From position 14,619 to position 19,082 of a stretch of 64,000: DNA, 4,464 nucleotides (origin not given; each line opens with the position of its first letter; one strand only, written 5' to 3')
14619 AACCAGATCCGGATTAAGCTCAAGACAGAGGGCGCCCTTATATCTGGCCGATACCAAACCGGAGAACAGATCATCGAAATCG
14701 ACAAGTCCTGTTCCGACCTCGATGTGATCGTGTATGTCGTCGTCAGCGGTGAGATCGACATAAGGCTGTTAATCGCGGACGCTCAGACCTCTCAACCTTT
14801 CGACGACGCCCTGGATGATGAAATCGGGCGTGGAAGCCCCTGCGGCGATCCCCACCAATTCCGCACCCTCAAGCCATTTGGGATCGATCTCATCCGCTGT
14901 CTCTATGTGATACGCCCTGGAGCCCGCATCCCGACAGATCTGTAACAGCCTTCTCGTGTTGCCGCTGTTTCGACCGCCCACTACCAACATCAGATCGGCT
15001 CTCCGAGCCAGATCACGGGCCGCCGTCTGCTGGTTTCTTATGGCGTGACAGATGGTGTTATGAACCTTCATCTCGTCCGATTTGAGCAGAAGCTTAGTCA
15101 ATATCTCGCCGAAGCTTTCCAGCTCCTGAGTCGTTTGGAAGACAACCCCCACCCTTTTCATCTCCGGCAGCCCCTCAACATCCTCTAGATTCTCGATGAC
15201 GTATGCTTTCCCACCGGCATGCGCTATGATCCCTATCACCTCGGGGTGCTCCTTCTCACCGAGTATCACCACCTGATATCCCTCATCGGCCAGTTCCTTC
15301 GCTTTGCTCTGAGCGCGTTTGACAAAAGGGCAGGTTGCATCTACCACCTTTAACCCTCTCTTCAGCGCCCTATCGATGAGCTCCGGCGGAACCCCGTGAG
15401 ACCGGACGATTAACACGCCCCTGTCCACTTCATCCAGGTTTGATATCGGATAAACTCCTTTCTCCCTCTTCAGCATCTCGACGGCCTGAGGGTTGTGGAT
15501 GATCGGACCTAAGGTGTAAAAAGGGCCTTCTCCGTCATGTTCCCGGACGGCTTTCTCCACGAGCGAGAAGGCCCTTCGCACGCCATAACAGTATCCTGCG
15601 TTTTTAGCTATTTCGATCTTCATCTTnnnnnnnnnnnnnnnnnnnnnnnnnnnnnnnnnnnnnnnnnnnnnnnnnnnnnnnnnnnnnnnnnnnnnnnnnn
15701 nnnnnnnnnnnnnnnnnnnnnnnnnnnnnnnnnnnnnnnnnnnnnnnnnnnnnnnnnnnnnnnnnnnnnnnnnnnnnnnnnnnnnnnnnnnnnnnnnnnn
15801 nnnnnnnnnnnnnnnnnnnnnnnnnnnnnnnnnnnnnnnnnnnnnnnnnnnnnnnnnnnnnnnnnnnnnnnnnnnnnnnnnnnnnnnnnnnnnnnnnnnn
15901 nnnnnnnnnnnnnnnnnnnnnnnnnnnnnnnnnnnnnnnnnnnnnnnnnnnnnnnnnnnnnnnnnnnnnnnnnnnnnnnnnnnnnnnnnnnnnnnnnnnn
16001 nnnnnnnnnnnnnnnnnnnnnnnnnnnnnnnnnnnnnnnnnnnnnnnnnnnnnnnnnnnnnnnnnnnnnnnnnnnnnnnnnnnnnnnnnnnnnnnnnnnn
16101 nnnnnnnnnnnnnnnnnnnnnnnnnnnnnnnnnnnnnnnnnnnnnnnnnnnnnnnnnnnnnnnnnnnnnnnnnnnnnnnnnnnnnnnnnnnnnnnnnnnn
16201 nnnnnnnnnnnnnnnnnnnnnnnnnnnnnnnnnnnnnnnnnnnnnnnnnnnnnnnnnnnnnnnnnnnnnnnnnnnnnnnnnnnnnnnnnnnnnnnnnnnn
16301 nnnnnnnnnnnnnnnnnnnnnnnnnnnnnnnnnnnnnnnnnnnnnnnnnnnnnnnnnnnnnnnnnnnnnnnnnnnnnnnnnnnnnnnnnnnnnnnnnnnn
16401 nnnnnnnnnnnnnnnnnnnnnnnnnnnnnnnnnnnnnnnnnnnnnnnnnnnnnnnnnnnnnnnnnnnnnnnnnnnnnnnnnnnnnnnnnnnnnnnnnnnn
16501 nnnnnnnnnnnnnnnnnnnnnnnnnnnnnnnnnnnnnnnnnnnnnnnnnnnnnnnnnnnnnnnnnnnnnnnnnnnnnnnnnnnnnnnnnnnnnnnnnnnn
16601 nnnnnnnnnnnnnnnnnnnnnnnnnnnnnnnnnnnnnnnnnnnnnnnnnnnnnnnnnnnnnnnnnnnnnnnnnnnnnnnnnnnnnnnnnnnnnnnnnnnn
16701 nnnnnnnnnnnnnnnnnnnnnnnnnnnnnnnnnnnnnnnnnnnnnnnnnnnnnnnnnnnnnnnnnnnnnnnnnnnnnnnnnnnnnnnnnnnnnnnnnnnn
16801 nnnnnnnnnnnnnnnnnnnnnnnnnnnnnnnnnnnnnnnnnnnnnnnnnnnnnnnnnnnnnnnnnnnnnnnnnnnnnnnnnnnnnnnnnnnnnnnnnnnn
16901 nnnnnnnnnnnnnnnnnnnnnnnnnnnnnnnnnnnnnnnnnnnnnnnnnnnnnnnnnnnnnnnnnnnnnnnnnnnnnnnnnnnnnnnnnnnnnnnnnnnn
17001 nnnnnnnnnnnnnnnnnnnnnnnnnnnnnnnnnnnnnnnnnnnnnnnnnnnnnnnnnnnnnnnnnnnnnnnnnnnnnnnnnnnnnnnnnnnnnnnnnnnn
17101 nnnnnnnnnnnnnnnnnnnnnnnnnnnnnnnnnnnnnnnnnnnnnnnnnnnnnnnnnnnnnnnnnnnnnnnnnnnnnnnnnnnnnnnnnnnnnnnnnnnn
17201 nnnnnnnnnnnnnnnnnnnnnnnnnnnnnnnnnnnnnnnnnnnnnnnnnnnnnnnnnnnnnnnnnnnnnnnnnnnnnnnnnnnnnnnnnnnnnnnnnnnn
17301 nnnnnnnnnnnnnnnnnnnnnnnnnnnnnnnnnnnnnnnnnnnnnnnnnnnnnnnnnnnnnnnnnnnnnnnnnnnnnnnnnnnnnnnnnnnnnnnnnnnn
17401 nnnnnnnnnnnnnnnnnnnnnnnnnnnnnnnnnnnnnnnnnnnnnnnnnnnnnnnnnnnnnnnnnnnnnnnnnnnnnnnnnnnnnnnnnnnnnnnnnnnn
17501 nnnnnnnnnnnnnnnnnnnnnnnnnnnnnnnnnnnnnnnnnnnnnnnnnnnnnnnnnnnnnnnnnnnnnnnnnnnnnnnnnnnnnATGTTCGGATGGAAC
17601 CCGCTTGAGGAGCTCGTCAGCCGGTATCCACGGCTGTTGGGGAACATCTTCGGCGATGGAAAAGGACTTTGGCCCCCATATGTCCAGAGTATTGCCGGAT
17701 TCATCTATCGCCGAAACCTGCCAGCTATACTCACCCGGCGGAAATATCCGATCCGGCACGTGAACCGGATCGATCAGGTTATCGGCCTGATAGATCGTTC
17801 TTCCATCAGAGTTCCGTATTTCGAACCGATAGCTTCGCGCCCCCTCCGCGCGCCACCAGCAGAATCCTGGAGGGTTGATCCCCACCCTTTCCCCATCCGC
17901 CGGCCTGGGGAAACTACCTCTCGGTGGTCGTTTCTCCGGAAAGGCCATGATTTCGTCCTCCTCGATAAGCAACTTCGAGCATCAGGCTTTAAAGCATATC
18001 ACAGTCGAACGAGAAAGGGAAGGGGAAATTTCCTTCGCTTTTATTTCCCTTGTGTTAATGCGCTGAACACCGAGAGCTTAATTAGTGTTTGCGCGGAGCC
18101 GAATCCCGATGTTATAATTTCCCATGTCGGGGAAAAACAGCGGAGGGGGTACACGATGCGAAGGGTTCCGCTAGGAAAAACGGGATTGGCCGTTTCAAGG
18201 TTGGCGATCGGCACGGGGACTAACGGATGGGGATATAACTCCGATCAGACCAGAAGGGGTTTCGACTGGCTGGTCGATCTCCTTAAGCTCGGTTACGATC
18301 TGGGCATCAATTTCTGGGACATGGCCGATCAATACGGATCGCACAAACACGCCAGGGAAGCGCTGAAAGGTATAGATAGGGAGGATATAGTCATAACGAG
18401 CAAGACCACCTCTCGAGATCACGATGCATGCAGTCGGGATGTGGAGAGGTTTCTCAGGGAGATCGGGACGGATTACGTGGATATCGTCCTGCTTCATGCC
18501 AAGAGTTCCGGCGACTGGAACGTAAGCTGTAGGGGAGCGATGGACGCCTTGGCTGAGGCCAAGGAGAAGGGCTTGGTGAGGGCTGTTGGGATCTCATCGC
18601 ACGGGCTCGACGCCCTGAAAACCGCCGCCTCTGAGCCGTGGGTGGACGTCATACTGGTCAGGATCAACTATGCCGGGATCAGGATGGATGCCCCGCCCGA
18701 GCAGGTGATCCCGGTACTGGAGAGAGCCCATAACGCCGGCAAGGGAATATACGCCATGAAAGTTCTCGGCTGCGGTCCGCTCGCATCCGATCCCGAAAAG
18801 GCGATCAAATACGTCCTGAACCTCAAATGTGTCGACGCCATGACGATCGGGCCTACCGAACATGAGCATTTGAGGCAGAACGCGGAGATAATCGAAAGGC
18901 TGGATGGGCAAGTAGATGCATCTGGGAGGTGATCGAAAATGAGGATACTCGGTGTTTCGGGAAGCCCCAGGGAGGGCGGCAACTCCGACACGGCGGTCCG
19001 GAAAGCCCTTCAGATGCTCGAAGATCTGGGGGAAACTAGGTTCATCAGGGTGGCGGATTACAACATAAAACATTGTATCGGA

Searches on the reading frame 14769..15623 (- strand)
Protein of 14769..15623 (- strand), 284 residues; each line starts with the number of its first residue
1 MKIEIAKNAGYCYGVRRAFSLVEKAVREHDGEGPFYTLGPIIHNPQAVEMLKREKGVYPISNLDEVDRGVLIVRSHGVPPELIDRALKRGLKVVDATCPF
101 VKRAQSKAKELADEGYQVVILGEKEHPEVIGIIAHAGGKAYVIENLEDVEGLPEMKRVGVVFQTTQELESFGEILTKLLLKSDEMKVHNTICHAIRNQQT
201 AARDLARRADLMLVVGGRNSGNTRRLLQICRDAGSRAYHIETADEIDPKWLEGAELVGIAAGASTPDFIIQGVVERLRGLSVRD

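Call 54: search_protein_families(library=pfam, proteins=[window:14769-15623:-], max_evalue=0.00001)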
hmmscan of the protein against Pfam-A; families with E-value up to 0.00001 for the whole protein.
window:14769-15623:- (284 aa): 1 family
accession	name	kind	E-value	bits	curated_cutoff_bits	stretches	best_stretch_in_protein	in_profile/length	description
PF02401.23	LYTB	-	3.7e-93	312.1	24.5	1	3-277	1-266/267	LytB protein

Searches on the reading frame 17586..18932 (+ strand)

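Call 54: search_protein_families(library=pfam, proteins=[window:17586-18932:+], max_evalue=0.00001)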
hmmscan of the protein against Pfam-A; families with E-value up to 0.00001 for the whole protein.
window:17586-18932:+ (448 aa): 1 family
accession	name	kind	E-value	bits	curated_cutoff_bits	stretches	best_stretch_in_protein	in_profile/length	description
PF00248.27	Aldo_ket_red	-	9.7e-26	90.9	24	1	207-399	3-197/291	Aldo/keto reductase family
